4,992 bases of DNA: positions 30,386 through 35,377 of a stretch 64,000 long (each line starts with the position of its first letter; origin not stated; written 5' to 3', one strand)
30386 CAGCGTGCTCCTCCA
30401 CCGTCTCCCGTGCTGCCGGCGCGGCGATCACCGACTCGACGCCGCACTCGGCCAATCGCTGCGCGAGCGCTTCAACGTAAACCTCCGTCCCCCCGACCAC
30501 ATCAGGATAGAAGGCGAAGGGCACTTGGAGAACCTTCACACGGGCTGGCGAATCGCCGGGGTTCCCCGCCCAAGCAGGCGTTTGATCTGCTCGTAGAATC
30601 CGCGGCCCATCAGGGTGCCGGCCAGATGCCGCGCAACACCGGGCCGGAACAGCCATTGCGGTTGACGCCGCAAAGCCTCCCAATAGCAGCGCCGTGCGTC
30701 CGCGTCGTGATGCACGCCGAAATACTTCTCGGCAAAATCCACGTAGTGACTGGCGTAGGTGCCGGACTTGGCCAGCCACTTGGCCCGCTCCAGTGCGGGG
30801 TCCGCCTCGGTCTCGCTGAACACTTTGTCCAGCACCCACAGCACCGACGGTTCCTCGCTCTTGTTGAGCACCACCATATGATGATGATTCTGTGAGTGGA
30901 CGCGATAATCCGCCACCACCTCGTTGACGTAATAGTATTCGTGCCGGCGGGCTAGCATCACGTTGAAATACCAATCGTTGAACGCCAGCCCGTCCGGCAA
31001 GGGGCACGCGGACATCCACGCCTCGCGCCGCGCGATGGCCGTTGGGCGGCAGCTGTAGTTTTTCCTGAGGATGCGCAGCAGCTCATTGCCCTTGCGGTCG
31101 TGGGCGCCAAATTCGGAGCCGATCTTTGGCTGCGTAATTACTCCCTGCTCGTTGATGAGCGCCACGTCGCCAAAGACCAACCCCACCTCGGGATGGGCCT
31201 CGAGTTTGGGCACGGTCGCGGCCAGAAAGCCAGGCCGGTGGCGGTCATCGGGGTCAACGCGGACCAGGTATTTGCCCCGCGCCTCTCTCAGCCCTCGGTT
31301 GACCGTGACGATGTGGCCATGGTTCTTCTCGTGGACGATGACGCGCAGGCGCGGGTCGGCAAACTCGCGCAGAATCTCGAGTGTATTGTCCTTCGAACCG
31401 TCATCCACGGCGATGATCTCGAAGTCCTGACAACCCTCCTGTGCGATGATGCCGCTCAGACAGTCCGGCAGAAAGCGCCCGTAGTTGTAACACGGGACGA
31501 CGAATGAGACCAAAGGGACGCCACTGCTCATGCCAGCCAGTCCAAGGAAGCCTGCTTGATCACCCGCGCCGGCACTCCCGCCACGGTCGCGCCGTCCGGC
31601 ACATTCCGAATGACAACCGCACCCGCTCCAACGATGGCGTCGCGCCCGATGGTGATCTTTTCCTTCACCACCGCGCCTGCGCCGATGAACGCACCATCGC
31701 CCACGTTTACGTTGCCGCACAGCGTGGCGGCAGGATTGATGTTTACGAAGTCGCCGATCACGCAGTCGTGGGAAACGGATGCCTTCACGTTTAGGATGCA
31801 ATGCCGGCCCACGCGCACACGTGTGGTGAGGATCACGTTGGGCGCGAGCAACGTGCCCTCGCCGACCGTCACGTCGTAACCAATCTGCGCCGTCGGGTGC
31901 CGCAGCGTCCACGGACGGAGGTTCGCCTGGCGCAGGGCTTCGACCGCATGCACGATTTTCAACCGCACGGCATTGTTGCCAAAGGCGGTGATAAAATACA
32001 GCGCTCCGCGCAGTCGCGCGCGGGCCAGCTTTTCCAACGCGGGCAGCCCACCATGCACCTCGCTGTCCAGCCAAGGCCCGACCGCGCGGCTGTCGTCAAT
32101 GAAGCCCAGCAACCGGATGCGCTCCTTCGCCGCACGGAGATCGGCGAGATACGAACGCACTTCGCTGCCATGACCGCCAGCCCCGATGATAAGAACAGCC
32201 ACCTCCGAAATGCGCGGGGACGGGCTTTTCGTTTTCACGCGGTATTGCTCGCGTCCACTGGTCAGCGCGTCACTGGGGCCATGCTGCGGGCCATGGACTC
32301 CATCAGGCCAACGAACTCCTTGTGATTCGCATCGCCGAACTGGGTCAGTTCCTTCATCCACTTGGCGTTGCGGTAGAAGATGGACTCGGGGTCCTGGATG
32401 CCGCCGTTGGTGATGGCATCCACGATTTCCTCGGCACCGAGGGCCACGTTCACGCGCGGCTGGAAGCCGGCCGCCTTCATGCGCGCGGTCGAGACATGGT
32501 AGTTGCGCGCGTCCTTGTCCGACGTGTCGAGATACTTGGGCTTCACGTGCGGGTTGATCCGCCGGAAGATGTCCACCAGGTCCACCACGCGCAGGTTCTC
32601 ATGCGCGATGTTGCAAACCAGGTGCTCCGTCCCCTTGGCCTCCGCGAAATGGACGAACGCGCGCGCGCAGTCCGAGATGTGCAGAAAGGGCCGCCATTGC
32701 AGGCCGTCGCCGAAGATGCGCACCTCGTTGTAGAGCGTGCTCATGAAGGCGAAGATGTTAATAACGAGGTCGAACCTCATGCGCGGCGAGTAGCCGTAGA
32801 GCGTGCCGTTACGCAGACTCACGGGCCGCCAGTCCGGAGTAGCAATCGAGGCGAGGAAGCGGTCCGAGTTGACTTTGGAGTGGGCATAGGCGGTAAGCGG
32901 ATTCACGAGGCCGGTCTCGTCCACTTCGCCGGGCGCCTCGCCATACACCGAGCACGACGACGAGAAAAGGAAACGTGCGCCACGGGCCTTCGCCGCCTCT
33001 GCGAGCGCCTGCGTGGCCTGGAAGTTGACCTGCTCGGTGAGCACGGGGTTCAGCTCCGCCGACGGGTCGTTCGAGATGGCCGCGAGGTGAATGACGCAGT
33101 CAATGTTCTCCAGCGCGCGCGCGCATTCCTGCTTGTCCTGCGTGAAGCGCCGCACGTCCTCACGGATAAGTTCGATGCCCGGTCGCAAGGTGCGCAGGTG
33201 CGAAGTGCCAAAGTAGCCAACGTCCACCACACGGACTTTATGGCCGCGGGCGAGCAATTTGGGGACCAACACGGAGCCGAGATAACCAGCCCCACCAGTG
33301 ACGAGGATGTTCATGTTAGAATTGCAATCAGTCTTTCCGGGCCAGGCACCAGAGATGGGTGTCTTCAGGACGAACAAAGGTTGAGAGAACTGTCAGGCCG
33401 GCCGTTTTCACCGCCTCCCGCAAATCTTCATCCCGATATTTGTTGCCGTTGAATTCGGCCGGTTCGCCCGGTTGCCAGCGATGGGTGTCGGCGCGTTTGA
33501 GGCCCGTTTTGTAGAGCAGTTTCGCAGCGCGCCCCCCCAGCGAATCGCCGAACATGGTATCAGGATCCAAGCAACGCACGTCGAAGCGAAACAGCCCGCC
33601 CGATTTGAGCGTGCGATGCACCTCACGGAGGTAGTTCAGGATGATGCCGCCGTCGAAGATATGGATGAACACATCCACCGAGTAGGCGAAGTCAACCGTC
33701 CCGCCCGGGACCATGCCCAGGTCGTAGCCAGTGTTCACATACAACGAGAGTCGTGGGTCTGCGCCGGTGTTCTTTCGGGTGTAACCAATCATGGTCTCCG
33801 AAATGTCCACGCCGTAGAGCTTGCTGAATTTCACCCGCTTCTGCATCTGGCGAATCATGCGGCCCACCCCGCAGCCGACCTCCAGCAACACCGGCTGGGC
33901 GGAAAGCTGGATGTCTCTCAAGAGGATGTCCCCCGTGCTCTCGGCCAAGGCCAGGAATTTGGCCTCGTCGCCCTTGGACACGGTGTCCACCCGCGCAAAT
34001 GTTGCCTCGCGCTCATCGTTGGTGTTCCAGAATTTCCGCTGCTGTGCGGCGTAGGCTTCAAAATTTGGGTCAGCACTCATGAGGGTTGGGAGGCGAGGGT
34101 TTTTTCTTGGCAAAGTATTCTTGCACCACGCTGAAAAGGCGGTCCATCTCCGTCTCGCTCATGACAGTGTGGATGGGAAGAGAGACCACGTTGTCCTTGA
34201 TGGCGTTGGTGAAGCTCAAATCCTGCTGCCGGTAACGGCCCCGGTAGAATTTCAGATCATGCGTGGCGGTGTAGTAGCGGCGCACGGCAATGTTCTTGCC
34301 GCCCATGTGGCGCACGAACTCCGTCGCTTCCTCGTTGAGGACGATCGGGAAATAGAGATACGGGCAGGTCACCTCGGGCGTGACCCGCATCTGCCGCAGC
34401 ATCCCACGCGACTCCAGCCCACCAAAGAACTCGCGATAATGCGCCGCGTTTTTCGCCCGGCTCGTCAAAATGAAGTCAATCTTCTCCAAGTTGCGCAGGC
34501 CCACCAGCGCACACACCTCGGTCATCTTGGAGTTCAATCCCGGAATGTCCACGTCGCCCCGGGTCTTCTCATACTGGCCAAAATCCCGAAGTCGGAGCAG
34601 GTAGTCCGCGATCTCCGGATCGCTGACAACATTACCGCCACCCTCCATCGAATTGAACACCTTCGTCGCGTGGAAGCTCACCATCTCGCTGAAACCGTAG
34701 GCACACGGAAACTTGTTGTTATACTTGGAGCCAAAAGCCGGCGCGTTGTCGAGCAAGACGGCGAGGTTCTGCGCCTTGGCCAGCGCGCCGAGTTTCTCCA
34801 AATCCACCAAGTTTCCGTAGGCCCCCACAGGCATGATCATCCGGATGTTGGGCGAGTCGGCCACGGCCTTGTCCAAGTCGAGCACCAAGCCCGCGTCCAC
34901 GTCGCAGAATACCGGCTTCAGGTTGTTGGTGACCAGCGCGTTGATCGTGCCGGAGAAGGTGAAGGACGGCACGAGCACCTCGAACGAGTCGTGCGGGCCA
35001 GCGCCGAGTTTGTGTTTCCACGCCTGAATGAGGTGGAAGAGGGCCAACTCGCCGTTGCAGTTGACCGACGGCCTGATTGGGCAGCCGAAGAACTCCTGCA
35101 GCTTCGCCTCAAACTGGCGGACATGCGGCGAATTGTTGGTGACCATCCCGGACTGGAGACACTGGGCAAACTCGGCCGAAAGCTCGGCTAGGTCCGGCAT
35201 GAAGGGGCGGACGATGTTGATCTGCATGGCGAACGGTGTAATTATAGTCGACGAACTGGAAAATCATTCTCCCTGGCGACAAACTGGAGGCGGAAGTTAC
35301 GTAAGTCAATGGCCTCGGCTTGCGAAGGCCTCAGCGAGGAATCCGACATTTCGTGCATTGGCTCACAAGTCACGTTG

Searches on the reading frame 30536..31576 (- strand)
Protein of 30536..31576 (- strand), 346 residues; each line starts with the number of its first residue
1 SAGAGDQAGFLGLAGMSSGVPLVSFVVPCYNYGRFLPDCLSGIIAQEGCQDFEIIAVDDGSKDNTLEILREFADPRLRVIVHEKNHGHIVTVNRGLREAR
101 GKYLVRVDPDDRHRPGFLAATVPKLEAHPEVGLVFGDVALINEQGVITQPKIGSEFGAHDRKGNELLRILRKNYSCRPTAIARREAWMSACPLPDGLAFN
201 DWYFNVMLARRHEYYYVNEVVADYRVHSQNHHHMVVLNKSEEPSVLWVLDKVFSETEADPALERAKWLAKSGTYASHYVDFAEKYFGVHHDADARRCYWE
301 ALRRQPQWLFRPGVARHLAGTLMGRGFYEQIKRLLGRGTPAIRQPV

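Call 38: search_protein_families(library=pfam, proteins=[window:30536-31576:-], max_evalue=0.00001)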
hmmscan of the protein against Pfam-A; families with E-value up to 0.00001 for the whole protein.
window:30536-31576:- (346 aa): 3 families
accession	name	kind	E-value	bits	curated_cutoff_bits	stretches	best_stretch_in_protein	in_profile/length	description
PF00535.33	Glycos_transf_2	-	9.3e-32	110.7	23.3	1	24-135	1-113/168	Glycosyl transferase family 2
PF13641.12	Glyco_tranf_2_3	-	1.3e-12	48.6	27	1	23-205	3-191/230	Glycosyltransferase like family 2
PF10111.15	Glyco_tranf_2_2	-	6.8e-06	26.2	27.3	0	50-143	28-129/276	Glycosyltransferase like family 2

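Call 40: find_encoding_contigs(protein=window:30539-31531:-, flank=10000, max_places=10)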
Protein seq(331 aa) (331 aa): no gene with exactly this product is on record in the collection.

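Call 69: search_protein_representatives(protein=window:30536-31531:-)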
Query: 331 residues. Proteins with E-value up to 0.001 (for the whole library): 351167; up to 1e-10: 73599; up to 1e-30: 933. The best 150 are listed.
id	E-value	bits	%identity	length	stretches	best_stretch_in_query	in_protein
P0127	1.5e-106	372.6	50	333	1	4-322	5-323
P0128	9.2e-103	360.2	49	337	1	3-320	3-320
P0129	2.1e-91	322.8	48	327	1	4-321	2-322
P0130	1.3e-87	310.4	45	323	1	3-320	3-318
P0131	6.1e-84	298.3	44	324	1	4-320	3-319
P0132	9.6e-81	287.8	43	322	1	5-322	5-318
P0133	4.5e-80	285.6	51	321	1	4-241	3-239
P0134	2.9e-76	273.1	43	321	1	6-318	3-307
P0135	1.9e-75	270.4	39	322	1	6-318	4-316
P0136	2.2e-75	270.2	43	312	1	6-320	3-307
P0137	8.5e-75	268.2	43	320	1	4-320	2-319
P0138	1.2e-72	261.2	48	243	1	5-239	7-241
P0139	5.2e-72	259.1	40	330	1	6-320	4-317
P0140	4.5e-71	256.0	54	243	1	107-321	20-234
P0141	4.4e-70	252.8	43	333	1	2-326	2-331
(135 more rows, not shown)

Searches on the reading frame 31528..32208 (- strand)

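Call 38: search_protein_families(library=pfam, proteins=[window:31528-32208:-], max_evalue=0.00001)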
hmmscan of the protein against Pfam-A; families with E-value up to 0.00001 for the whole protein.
window:31528-32208:- (226 aa): 3 families
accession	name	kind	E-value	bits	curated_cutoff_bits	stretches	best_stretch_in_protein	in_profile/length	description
PF00132.30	Hexapep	-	7.3e-16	57.5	27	1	166-200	1-35/36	Bacterial transferase hexapeptide (six repeats)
PF17836.7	PglD_N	-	4.3e-10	40.5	23.4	1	5-88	2-77/78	PglD N-terminal domain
PF25084.1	LbH_EIF2B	-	3.5e-07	30.6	54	1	112-202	9-96/105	EIF2B subunit epsilon LbH domain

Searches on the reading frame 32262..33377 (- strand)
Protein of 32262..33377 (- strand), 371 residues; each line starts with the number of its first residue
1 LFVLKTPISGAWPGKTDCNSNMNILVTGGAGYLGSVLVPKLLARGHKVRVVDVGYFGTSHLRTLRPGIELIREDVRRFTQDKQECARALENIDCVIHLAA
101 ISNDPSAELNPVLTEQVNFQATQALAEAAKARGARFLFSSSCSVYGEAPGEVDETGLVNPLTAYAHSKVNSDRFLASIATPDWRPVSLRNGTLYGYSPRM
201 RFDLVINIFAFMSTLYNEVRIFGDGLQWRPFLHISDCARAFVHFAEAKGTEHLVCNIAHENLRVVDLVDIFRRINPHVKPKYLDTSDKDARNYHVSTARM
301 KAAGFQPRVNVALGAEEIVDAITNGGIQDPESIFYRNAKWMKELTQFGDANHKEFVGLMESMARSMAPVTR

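Call 38: search_protein_families(library=pfam, proteins=[window:32262-33377:-], max_evalue=0.00001)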
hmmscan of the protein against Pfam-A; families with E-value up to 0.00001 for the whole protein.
window:32262-33377:- (371 aa): 8 families
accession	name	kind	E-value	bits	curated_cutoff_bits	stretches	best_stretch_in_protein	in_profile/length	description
PF01370.27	Epimerase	-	1.1e-42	146.6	20.9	1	24-255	1-237/240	NAD dependent epimerase/dehydratase family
PF16363.11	GDP_Man_Dehyd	-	1.1e-24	88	27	1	25-268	1-259/332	GDP-mannose 4,6 dehydratase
PF04321.23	RmlD_sub_bind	-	3.7e-16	59.5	27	1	22-197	1-155/287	RmlD substrate binding domain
PF01073.25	3Beta_HSD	-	1.4e-13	51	22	1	25-147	1-122/280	3-beta hydroxysteroid dehydrogenase/isomerase family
PF13460.12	NAD_binding_10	-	3.1e-10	40.7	27.2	1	28-177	1-133/184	NAD(P)H-binding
PF07993.18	NAD_binding_4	-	4.7e-08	32.9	20.1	0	81-155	78-151/258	Male sterility protein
PF02719.21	Polysacc_synt_2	-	1.3e-07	31.5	20.2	1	24-134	1-120/293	Polysaccharide biosynthesis protein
PF05368.20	NmrA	-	1.4e-06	28.6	27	1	22-141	3-107/298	NmrA-like family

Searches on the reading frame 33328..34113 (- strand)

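Call 38: search_protein_families(library=pfam, proteins=[window:33328-34113:-], max_evalue=0.00001)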
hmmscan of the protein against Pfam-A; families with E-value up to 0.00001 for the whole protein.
window:33328-34113:- (261 aa): 5 families
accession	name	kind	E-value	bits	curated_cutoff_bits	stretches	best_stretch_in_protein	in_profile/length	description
PF13649.12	Methyltransf_25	-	3.2e-15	57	27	1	77-173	2-97/97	Methyltransferase domain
PF08241.18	Methyltransf_11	-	1.1e-14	55.3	21.2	1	77-176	1-94/95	Methyltransferase domain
PF13489.12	Methyltransf_23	-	2e-13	50.9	27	1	72-244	22-163/164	Methyltransferase domain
PF08242.18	Methyltransf_12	-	1e-10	42.6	30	1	77-175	1-98/98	Methyltransferase domain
PF13847.12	Methyltransf_31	-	1e-06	28.9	27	1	75-177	6-109/145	Methyltransferase domain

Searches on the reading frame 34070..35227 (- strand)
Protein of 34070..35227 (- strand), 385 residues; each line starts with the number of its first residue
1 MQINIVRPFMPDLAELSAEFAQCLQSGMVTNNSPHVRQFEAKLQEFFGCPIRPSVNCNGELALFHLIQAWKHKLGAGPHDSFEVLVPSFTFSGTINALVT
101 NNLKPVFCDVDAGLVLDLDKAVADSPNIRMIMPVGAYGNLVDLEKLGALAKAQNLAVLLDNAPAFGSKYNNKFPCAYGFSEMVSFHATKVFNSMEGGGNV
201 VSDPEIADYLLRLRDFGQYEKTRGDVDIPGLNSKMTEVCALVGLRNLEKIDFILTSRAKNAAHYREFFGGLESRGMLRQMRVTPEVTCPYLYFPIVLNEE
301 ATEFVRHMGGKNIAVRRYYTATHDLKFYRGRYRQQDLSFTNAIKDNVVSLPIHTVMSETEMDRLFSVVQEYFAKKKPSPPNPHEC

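Call 38: search_protein_families(library=pfam, proteins=[window:34070-35227:-], max_evalue=0.00001)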
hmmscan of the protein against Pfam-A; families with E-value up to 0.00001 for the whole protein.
window:34070-35227:- (385 aa): 1 family
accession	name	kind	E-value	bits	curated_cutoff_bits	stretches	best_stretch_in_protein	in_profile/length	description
PF01041.23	DegT_DnrJ_EryC1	-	1.5e-65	222.2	19.8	1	15-368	6-359/360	DegT/DnrJ/EryC1/StrS aminotransferase family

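Call 49: find_encoding_contigs(protein=window:34070-35227:-, flank=10000, max_places=10)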
Protein window:34070-35227:- (385 aa): 2 contigs read that carry it; 2 places shown.
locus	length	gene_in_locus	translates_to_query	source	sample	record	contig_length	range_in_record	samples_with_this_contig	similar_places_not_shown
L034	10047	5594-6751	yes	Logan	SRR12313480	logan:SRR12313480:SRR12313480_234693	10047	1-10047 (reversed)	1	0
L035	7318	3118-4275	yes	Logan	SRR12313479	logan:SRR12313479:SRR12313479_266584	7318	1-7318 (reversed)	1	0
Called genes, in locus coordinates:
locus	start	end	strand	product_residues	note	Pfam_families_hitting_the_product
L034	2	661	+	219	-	?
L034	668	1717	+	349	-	PF01073:3Beta_HSD (weak), PF01370:Epimerase, PF16363:GDP_Man_Dehyd, PF07993:NAD_binding_4 (weak)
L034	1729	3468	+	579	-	PF02776:TPP_enzyme_N, PF00205:TPP_enzyme_M, PF02775:TPP_enzyme_C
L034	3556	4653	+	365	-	PF00535:Glycos_transf_2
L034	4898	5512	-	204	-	-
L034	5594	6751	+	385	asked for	PF01041:DegT_DnrJ_EryC1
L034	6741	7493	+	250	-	PF13489:Methyltransf_23, PF13847:Methyltransf_31 (weak), PF08241:Methyltransf_11, PF08242:Methyltransf_12, PF13649:Methyltransf_25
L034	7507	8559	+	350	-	PF01073:3Beta_HSD, PF01370:Epimerase, PF02719:Polysacc_synt_2, PF04321:RmlD_sub_bind, PF05368:NmrA (weak), PF07993:NAD_binding_4 (faint), PF13460:NAD_binding_10, PF16363:GDP_Man_Dehyd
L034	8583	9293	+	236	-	PF17836:PglD_N, PF25084:LbH_EIF2B (weak), PF25087:GMPPB_C (faint), PF00132:Hexapep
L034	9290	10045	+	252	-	?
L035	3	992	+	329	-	?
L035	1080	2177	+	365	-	PF00535:Glycos_transf_2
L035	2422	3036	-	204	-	-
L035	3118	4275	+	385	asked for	PF01041:DegT_DnrJ_EryC1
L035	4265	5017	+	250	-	PF13489:Methyltransf_23, PF13847:Methyltransf_31 (weak), PF08241:Methyltransf_11, PF08242:Methyltransf_12, PF13649:Methyltransf_25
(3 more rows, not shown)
